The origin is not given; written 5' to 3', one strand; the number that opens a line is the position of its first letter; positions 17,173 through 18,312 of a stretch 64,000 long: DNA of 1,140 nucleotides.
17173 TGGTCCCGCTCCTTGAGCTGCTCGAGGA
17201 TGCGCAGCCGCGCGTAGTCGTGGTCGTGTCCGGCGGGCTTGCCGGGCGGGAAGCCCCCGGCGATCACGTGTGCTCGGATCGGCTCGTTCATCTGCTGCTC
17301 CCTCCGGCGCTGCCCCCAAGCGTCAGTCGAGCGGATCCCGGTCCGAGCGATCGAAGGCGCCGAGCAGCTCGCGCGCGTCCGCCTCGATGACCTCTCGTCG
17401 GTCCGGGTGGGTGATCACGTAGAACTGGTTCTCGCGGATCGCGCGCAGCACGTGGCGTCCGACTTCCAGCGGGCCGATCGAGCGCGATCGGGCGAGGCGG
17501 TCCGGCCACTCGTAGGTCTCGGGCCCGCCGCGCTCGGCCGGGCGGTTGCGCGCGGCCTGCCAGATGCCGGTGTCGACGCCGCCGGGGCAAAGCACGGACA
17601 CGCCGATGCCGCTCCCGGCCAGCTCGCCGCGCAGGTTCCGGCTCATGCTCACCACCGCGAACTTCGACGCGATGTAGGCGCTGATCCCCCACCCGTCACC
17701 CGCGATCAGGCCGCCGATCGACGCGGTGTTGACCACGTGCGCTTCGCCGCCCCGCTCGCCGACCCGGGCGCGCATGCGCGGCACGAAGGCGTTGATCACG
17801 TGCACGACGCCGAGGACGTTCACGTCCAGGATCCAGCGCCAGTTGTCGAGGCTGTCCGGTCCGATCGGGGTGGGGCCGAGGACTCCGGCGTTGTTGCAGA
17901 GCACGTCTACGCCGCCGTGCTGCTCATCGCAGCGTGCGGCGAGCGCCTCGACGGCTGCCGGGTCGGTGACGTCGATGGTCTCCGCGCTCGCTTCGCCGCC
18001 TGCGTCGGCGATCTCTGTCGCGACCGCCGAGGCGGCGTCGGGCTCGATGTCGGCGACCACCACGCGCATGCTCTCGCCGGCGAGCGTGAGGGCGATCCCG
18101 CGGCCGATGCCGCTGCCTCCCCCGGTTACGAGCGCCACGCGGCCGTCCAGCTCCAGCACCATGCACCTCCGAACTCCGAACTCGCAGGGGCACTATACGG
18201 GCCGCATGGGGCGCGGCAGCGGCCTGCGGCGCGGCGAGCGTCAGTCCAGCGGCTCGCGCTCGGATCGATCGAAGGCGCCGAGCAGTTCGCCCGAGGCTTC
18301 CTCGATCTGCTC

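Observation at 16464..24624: Four near-identical SDR oxidoreductase paralogues arrayed with ThuA and MFS genes, disrupted by an IS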

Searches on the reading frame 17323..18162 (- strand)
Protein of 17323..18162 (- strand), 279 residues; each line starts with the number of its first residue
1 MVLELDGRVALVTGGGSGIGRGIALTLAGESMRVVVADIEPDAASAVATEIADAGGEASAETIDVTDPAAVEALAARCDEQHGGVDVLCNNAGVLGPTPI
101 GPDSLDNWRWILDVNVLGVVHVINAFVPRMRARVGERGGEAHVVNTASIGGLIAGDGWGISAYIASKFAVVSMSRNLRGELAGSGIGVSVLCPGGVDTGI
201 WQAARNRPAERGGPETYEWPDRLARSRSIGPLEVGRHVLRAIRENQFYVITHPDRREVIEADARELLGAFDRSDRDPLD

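Call 4: search_protein_families(library=pfam, proteins=[window:17323-18162:-], max_evalue=0.01)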
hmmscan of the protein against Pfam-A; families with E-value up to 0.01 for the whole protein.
window:17323-18162:- (279 aa): 3 families
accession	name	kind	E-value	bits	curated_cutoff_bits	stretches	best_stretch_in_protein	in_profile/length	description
PF00106.31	adh_short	-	1.4e-47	162.2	26.6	1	8-206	1-192/195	short chain dehydrogenase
PF13561.12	adh_short_C2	-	8.1e-34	117.7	27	1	17-208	6-188/236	Enoyl-(Acyl carrier protein) reductase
PF08659.16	KR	-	4.4e-09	36.9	22.6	1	10-127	3-124/180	KR domain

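Call 7: find_encoding_contigs(protein=window:17323-18162:-, flank=10000, max_places=6)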
Protein window:17323-18162:- (279 aa): no gene with exactly this product is on record in the collection.

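Call 8: find_homologous_proteins(query=window:17323-18162:-, max_evalue=1e-20)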
Query window:17323-18162:- (279 aa): 5054 proteins with E <= 1e-20 among 8000 candidates; the best 120 are listed.
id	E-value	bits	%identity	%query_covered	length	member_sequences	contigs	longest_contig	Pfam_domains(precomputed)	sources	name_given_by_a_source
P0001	2.2e-167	574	95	100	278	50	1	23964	PF08659.17,PF13561.13,PF00106.32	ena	-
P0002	1.8e-159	548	92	99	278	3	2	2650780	PF08659.17,PF13561.13,PF00106.32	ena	-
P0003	2.6e-153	528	88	99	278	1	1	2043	PF08659.17,PF13561.13,PF00106.32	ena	-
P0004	2.9e-151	521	87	99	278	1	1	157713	PF08659.17,PF13561.13,PF00106.32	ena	-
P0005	9.3e-151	520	86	99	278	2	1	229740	PF08659.17,PF13561.13,PF00106.32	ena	-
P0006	1.5e-148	512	86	99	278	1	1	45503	PF08659.17,PF13561.13,PF00106.32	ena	-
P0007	1.8e-147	509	85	99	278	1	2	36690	PF08659.17,PF13561.13,PF00106.32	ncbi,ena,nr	ncbi:MAG: SDR family NAD(P)-dependent oxidoreductase [Chloroflexi bacterium]|nr:SDR family NAD(P)-de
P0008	9.8e-147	506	84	99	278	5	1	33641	PF08659.17,PF13561.13,PF00106.32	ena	-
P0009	4.1e-146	504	85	99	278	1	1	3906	PF08659.17,PF13561.13,PF00106.32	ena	-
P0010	3.7e-145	501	84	99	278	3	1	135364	PF08659.17,PF13561.13,PF00106.32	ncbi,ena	-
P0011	4.5e-143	494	83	99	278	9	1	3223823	PF08659.17,PF13561.13,PF00106.32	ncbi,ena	-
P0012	8.8e-142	490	82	99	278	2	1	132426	PF08659.17,PF13561.13,PF00106.32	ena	-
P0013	1.8e-137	476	81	99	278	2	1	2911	PF08659.17,PF13561.13,PF00106.32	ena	-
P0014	6.9e-137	474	80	99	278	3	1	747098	PF08659.17,PF13561.13,PF00106.32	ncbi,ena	-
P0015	1.6e-136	473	80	99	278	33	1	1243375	PF08659.17,PF13561.13,PF00106.32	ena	-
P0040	9.1e-126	438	72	99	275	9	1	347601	PF08659.17,PF13561.13,PF00106.32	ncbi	-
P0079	9.0e-116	405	70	99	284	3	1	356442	PF08659.17,PF13561.13,PF00106.32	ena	-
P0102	7.0e-69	251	50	95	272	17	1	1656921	PF08659.17,PF13561.13,PF00106.32,PF02737.25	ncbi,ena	-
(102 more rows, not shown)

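Call 10: find_encoding_contigs(protein=P0011, flank=10000, max_places=3)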
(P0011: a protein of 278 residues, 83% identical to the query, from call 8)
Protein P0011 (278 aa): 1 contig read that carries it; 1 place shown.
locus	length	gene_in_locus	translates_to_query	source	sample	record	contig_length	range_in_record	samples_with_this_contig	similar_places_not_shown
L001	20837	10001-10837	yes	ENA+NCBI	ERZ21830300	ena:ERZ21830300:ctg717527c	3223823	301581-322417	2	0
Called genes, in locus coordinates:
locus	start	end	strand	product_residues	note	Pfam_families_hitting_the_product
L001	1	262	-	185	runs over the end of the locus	PF04892:VanZ-LLP1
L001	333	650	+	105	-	-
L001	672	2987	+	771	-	PF08267:Meth_synt_1, PF01717:Meth_synt_2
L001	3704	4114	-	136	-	-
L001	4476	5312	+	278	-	PF00106:adh_short, PF08659:KR, PF13561:adh_short_C2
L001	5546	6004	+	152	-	PF08818:DUF1801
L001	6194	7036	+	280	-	PF00106:adh_short, PF08659:KR, PF13561:adh_short_C2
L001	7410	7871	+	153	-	PF09945:DUF2177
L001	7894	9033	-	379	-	PF01222:ERG4_ERG24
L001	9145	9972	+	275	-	PF00106:adh_short, PF08659:KR (weak), PF13561:adh_short_C2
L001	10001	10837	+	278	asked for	PF00106:adh_short, PF08659:KR, PF13561:adh_short_C2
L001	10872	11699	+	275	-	PF06283:ThuA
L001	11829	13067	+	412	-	PF07690:MFS_1, PF11700:ATG22 (faint), PF13347:MFS_2 (weak)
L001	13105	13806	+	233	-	PF00702:Hydrolase, PF13419:HAD_2, PF13242:Hydrolase_like (weak)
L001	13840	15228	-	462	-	PF07690:MFS_1, PF12832:MFS_1_like (faint), PF07690:MFS_1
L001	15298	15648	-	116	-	-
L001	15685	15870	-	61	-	-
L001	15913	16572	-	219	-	PF01325:Fe_dep_repress, PF02742:Fe_dep_repr_C, PF04023:FeoA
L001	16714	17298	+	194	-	-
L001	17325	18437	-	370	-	PF05343:Peptidase_M42, PF01546:Peptidase_M20 (weak)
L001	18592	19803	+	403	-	PF05958:tRNA_U5-meth_tr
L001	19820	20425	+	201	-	PF02545:Maf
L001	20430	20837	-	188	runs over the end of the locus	PF09922:LiaF-like_C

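Call 11: find_encoding_contigs(protein=P0002, flank=10000, max_places=3)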
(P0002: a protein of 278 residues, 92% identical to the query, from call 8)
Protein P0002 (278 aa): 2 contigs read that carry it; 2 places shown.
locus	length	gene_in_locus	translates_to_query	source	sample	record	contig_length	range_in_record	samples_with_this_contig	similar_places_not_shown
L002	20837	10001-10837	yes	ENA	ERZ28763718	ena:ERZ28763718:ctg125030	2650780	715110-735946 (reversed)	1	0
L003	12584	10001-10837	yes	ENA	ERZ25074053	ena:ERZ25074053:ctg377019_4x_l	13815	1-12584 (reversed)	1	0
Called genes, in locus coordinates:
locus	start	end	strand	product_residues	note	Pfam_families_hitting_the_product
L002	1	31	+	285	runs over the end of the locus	PF01936:NYN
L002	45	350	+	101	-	-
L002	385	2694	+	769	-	PF08267:Meth_synt_1, PF01717:Meth_synt_2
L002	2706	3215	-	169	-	PF08327:AHSA1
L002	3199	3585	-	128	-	PF01022:HTH_5, PF12802:MarR_2 (weak), PF12840:HTH_20, PF13412:HTH_24 (weak), PF01047:MarR (weak)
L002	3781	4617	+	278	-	PF00106:adh_short, PF08659:KR (weak), PF13561:adh_short_C2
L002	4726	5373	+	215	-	PF22570:LiaF-TM, PF18917:LiaI-LiaF-like_TM1 (weak), PF09922:LiaF-like_C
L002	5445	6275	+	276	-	PF00106:adh_short, PF08659:KR, PF13561:adh_short_C2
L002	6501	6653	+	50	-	-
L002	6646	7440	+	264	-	PF01209:Ubie_methyltran (weak), PF13847:Methyltransf_31, PF08241:Methyltransf_11, PF08242:Methyltransf_12, PF13649:Methyltransf_25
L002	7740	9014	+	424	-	PF07690:MFS_1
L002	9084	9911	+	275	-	PF00106:adh_short, PF08659:KR (weak), PF13561:adh_short_C2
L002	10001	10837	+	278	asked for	PF00106:adh_short, PF08659:KR, PF13561:adh_short_C2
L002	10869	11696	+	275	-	PF06283:ThuA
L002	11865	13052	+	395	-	PF07690:MFS_1, PF13347:MFS_2 (weak), PF07690:MFS_1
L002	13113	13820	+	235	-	PF00702:Hydrolase, PF13419:HAD_2, PF13242:Hydrolase_like (weak)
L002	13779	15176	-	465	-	PF07690:MFS_1, PF12832:MFS_1_like (weak), PF07690:MFS_1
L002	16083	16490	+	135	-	-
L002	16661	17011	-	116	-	-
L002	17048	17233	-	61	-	-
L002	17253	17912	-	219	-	PF01325:Fe_dep_repress, PF02742:Fe_dep_repr_C, PF04023:FeoA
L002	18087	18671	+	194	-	-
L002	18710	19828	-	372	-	PF05343:Peptidase_M42, PF01546:Peptidase_M20 (weak)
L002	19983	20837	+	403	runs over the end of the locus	PF05958:tRNA_U5-meth_tr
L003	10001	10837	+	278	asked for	PF00106:adh_short, PF08659:KR, PF13561:adh_short_C2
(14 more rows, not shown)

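Call 12: find_encoding_contigs(protein=P0001, flank=10000, max_places=3)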
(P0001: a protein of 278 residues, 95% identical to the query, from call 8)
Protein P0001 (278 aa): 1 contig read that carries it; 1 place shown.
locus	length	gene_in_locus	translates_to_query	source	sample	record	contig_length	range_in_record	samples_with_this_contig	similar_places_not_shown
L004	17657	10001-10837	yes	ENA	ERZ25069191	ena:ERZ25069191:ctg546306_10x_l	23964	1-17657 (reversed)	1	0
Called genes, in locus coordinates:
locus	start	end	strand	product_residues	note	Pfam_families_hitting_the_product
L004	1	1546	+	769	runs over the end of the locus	PF08267:Meth_synt_1, PF01717:Meth_synt_2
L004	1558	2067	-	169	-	PF08327:AHSA1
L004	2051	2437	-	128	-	PF01022:HTH_5, PF12802:MarR_2 (weak), PF12840:HTH_20, PF13412:HTH_24 (weak), PF01047:MarR (weak)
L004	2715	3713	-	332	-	PF08867:FRG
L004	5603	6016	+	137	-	PF00106:adh_short, PF13561:adh_short_C2 (weak)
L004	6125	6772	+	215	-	PF22570:LiaF-TM, PF18917:LiaI-LiaF-like_TM1 (weak), PF09922:LiaF-like_C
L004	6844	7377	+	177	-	PF00106:adh_short, PF03435:Sacchrp_dh_NADP (weak), PF08659:KR, PF13561:adh_short_C2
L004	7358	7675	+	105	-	-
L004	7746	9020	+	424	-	PF07690:MFS_1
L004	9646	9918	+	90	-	-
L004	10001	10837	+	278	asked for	PF00106:adh_short, PF08659:KR, PF13561:adh_short_C2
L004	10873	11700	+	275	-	PF06283:ThuA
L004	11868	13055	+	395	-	PF07690:MFS_1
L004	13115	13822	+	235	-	PF00702:Hydrolase, PF13419:HAD_2, PF13242:Hydrolase_like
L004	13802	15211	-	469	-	PF12832:MFS_1_like (faint), PF07690:MFS_1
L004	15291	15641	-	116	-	-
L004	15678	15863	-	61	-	-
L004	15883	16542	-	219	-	PF01325:Fe_dep_repress, PF02742:Fe_dep_repr_C, PF04023:FeoA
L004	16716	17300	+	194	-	-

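Call 20: search_solved_structures(query=window:17323-18162:-, max_evalue=1e-10, show_alignments=1)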
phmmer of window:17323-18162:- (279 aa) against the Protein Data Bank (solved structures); distinct sequences matched with E-value up to 1e-10: 456 (the best 60 are shown).
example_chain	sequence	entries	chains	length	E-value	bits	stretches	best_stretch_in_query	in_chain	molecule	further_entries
4ya6_A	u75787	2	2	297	3.5e-43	151.9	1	4-270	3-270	C alpha-dehydrogenase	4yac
3ioy_A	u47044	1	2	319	3.9e-43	151.7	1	4-277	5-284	Short-chain dehydrogenase/reductase SDR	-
5ig2_A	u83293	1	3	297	3.8e-42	148.4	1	3-259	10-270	Short-chain dehydrogenase/reductase SDR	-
4yae_A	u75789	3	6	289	3.2e-40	142.1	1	4-270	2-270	C alpha-dehydrogenase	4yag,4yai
3tjr_A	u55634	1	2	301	2.8e-36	129.2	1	5-271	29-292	short chain dehydrogenase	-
4weo_A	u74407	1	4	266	5.5e-35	125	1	3-213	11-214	Putative acetoin(Diacetyl) reductase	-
5x8h_A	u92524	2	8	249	5.3e-31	111.9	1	5-203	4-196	Short-chain dehydrogenase reductase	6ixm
4y98_A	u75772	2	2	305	2.5e-30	109.7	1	6-277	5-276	C alpha-dehydrogenase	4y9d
2q2q_A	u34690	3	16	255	2e-29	106.7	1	5-226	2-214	Beta-D-hydroxybutyrate dehydrogenase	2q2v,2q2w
3wye_A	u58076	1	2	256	2.8e-29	106.2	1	8-206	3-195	Diacetyl reductase [(S)-acetoin forming],L-2,3-butanediol dehydrogenase,Diacetyl reductase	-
6xnb_A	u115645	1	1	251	3.6e-29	105.9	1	4-200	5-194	Short chain alcohol dehydrogenase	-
1geg_A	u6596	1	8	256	6e-29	105.2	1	8-227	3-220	ACETOIN REDUCTASE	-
8y7r_A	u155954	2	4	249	1.1e-28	104.3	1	6-200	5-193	NAD(P)-dependent dehydrogenase (Short-subunit alcohol dehydrogenase family)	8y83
7v1r_A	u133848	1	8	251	3e-28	102.9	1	7-203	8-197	Alcohol Dehydrogenases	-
7v1q_A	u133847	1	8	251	1.5e-27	100.5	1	7-203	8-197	Alcohol Dehydrogenases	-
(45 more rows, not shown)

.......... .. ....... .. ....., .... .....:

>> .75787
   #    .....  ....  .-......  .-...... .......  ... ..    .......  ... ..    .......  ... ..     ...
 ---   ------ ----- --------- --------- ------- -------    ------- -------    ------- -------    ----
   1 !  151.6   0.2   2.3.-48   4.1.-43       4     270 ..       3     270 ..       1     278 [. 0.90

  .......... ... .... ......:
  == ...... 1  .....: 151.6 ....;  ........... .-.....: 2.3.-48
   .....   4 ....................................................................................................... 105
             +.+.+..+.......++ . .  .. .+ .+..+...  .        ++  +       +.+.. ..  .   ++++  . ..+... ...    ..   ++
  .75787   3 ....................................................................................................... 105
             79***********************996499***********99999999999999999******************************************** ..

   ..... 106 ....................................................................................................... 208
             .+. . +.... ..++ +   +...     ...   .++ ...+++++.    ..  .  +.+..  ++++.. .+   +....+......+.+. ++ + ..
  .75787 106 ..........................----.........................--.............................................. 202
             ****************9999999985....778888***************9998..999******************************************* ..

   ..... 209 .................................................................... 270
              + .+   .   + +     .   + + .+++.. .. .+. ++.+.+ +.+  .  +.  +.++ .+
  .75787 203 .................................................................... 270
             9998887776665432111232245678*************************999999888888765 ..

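Call 21: search_protein_families(library=ncbifam, proteins=[window:17323-18162:-], max_evalue=0.00001)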
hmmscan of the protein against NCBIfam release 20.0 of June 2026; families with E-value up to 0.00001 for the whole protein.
window:17323-18162:- (279 aa): 208 families (the best 25 are shown)
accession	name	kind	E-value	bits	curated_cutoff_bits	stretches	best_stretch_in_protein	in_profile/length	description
NF004843.0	PRK06194.1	equivalog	5.8e-67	226.1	308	1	4-271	3-274/295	hypothetical protein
NF004514.1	PRK05855.1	equivalog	2.8e-55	188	455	1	5-249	311-550/578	SDR family oxidoreductase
NF004196.0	PRK05650.1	equivalog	7.1e-52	176.2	297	1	11-258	6-241/272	SDR family oxidoreductase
NF005881.0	PRK07832.1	equivalog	1.3e-49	169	296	1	4-258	6-254/287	SDR family oxidoreductase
NF045814.1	HdxpentlteDhPtlF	equivalog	6.2e-46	157.1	450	1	12-261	1-233/247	1-deoxy-11-beta-hydroxypentalenate dehydrogenase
NF005559.1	PRK07231.1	subfamily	3.8e-43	147.8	215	1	5-206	2-196/249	glucose 1-dehydrogenase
NF004791.0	PRK06138.1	equivalog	1.9e-41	142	312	1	4-207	2-197/252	SDR family oxidoreductase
NF005878.0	PRK07825.1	subfamily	2.8e-41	141.7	287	1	4-201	6-192/278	short chain dehydrogenase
NF004818.0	PRK06172.1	equivalog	8.4e-41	140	336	1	1-206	1-200/253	SDR family oxidoreductase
NF009466.0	PRK12826.1-2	subfamily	5.1e-39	134.2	222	1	8-204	4-195/248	3-oxoacyl-ACP reductase FabG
NF009093.0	PRK12429.1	subfamily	1.2e-38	132.8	258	1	4-202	2-193/259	3-hydroxybutyrate dehydrogenase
NF004529.0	PRK05876.1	equivalog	5.8e-38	131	338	1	5-268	4-263/275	short chain dehydrogenase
NF009931.0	PRK13394.1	subfamily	7.2e-38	130.6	340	1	2-208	2-202/262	3-hydroxybutyrate dehydrogenase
NF004825.0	PRK06181.1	equivalog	2.2e-37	128.8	215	1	5-251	4-237/268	SDR family oxidoreductase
TIGR01963.1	PHB_DH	subfamily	2.3e-37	128.7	307.05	1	8-200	2-187/255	3-hydroxybutyrate dehydrogenase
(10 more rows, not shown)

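Call 27: find_encoding_contigs(protein=P0079, flank=10000, max_places=2)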
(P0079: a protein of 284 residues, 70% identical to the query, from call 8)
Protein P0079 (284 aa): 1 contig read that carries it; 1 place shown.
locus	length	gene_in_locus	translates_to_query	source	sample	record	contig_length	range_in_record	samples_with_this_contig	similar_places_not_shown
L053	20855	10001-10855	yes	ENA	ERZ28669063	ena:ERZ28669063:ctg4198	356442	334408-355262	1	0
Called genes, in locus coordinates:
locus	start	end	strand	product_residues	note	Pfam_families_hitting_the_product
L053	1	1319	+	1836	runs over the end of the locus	PF00041:fn3, PF12733:Cadherin-like, PF19755:DUF6242 (faint), PF12733:Cadherin-like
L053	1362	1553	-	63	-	-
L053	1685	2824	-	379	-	PF01548:DEDD_Tnp_IS110 (faint), PF02371:Transposase_20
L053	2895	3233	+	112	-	-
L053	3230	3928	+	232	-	PF13683:rve_3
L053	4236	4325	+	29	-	-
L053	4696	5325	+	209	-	PF00239:Resolvase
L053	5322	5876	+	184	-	PF00239:Resolvase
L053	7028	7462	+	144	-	PF00872:Transposase_mut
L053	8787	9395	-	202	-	PF00665:rve, PF13683:rve_3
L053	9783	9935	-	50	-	-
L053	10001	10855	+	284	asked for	PF00106:adh_short, PF08659:KR, PF13561:adh_short_C2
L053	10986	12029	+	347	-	PF02615:Ldh_2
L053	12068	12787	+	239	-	PF00497:SBP_bac_3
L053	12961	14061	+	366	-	PF08240:ADH_N, PF16912:Glu_dehyd_C (weak), PF00107:ADH_zinc_N, PF13602:ADH_zinc_N_2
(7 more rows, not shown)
